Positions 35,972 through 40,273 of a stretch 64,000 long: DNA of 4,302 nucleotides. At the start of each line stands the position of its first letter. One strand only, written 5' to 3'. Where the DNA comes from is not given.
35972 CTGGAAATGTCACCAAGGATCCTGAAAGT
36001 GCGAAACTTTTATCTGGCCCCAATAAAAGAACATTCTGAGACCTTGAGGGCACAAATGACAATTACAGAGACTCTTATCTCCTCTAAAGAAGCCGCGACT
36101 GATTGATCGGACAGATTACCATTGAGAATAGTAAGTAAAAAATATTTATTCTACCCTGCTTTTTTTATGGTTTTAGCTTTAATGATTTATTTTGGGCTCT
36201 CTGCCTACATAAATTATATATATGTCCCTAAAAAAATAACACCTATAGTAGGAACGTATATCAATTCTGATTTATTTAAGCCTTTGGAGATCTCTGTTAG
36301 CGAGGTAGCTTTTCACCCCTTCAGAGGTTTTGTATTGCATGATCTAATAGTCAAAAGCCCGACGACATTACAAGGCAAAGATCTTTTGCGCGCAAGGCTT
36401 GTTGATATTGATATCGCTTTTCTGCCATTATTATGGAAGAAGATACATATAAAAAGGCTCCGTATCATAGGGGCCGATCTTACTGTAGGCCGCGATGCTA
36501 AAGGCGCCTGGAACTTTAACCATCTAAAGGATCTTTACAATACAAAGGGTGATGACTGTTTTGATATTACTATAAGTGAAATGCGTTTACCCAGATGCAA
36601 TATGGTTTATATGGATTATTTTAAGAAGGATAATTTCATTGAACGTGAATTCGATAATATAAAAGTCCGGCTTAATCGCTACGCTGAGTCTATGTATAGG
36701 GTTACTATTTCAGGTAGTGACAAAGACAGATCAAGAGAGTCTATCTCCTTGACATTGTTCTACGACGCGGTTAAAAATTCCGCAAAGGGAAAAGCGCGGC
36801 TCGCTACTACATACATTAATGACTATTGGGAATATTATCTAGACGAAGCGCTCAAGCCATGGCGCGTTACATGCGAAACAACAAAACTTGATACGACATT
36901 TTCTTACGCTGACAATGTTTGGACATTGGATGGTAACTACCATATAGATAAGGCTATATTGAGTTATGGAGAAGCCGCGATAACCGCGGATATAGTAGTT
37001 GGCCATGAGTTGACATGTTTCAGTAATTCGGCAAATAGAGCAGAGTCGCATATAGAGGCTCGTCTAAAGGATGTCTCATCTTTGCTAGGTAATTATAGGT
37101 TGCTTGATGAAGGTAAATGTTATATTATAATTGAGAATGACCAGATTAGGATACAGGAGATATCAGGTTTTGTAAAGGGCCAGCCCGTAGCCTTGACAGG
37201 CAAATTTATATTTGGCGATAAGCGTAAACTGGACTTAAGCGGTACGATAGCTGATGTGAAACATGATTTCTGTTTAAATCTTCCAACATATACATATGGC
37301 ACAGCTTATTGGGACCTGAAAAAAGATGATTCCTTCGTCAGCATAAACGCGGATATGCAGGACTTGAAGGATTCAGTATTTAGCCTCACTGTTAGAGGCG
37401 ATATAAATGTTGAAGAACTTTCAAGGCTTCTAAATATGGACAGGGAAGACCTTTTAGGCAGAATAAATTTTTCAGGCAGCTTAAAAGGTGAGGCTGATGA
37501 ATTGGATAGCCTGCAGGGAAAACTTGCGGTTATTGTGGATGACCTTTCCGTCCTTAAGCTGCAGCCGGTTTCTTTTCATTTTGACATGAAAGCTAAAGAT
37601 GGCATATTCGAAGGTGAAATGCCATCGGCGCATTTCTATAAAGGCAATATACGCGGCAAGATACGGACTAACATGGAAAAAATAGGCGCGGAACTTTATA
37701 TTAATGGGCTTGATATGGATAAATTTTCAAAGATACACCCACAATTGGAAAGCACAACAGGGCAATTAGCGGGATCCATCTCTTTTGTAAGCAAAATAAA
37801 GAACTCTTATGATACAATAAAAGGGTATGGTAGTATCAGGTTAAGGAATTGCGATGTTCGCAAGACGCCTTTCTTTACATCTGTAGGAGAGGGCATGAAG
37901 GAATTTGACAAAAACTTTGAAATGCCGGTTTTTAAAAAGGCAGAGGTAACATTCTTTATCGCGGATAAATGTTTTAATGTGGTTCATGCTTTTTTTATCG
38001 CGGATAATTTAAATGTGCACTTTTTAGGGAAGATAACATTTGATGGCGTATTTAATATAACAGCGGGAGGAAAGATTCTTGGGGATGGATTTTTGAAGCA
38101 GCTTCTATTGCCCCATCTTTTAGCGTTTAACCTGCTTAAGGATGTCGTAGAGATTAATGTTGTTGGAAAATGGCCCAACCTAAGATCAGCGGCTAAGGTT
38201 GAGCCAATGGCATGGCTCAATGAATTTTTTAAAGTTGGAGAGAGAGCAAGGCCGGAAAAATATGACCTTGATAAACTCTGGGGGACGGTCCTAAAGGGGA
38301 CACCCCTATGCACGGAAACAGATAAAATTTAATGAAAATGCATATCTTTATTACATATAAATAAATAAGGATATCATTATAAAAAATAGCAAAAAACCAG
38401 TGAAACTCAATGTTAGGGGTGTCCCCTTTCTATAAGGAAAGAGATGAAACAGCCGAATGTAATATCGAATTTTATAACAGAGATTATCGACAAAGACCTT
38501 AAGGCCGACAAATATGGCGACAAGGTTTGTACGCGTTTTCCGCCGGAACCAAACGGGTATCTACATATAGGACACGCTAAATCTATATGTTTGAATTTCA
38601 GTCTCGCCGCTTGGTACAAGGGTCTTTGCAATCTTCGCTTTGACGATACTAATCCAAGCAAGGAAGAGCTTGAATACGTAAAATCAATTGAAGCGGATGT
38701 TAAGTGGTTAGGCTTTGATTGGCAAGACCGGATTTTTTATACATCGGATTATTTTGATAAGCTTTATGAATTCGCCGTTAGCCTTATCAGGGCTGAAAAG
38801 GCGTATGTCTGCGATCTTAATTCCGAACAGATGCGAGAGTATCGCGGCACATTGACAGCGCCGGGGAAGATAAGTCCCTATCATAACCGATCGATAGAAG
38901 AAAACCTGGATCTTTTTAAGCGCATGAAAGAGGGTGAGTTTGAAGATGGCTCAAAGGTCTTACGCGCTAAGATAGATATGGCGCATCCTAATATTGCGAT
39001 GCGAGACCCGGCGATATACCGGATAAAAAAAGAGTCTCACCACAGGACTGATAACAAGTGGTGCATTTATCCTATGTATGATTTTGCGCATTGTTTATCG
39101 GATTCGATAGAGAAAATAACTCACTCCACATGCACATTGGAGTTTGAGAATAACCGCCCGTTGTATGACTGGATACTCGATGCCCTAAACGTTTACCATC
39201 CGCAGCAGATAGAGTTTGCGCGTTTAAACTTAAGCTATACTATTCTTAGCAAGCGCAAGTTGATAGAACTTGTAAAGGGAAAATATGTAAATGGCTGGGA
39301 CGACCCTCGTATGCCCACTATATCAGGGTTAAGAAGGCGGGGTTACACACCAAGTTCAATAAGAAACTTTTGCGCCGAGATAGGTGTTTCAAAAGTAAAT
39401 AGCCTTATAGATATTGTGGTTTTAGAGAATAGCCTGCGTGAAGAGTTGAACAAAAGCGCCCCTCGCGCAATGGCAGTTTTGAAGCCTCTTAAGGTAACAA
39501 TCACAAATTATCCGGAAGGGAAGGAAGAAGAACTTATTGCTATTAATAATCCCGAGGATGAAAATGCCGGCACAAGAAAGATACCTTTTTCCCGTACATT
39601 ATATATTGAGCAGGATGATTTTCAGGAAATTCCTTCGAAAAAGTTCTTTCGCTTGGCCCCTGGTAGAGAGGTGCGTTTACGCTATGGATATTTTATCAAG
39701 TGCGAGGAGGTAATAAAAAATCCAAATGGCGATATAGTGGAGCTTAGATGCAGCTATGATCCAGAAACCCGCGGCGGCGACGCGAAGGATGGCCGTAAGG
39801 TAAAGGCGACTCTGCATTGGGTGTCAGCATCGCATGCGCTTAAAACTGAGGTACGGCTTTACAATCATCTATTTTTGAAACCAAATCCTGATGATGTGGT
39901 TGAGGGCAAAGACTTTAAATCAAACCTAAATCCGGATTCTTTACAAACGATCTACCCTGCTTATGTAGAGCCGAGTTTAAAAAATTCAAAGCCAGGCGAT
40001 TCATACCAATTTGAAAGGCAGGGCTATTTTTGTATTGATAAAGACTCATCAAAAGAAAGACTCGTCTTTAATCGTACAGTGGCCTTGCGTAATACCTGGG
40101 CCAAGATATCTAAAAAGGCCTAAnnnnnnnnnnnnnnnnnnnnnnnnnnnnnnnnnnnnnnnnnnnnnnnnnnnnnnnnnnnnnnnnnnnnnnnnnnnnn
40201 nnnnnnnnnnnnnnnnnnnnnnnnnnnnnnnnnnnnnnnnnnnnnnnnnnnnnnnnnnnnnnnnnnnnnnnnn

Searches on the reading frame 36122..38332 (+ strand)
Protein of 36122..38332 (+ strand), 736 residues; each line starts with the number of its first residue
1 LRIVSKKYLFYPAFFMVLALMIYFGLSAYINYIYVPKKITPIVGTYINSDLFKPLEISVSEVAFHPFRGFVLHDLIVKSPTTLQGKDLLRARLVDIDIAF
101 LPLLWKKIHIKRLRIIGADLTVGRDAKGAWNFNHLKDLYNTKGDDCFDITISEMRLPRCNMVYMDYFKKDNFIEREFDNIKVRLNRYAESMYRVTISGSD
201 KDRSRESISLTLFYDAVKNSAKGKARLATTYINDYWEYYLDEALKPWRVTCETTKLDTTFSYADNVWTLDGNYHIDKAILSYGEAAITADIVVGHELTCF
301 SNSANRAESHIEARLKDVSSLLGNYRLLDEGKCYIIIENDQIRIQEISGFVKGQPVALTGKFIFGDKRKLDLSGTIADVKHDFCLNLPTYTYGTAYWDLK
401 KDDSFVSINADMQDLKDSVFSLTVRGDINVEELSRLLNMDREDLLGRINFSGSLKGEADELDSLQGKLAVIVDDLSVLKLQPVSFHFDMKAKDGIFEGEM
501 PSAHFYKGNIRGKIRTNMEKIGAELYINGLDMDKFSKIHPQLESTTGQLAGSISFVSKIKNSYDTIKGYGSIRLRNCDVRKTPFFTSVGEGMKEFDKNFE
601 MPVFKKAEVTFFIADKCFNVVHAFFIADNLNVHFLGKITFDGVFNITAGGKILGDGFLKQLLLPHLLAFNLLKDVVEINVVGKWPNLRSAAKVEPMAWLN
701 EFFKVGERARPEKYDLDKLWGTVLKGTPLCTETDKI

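Call 45: search_protein_families(library=pfam, proteins=[window:36122-38332:+], max_evalue=0.0001)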
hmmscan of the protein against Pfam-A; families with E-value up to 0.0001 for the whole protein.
window:36122-38332:+ (736 aa): 2 families
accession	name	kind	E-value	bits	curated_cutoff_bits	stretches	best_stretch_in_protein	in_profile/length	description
PF05170.20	AsmA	-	1.7e-10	40.8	29.8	1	14-135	11-130/607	AsmA family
PF05359.17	DUF748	-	6.3e-09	34.9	50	1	20-263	21-255/1037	Domain of Unknown Function (DUF748)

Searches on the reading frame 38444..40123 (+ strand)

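Call 45: search_protein_families(library=pfam, proteins=[window:38444-40123:+], max_evalue=0.0001)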
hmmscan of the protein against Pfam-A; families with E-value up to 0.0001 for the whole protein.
window:38444-40123:+ (559 aa): 3 families
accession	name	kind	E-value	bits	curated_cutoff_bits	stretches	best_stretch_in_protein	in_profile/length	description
PF00749.27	tRNA-synt_1c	-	1.1e-110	369.8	23.4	1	27-320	1-297/314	tRNA synthetases class I (E and Q), catalytic domain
PF03950.23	tRNA-synt_1c_C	-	5.1e-32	110.4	23.9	1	339-439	1-91/91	tRNA synthetases class I (E and Q), anti-codon binding domain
PF20974.2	tRNA-synt_1c_C2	-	1.7e-25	89.9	23.9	1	456-532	1-69/69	tRNA synthetases class I (E and Q), anti-codon binding domain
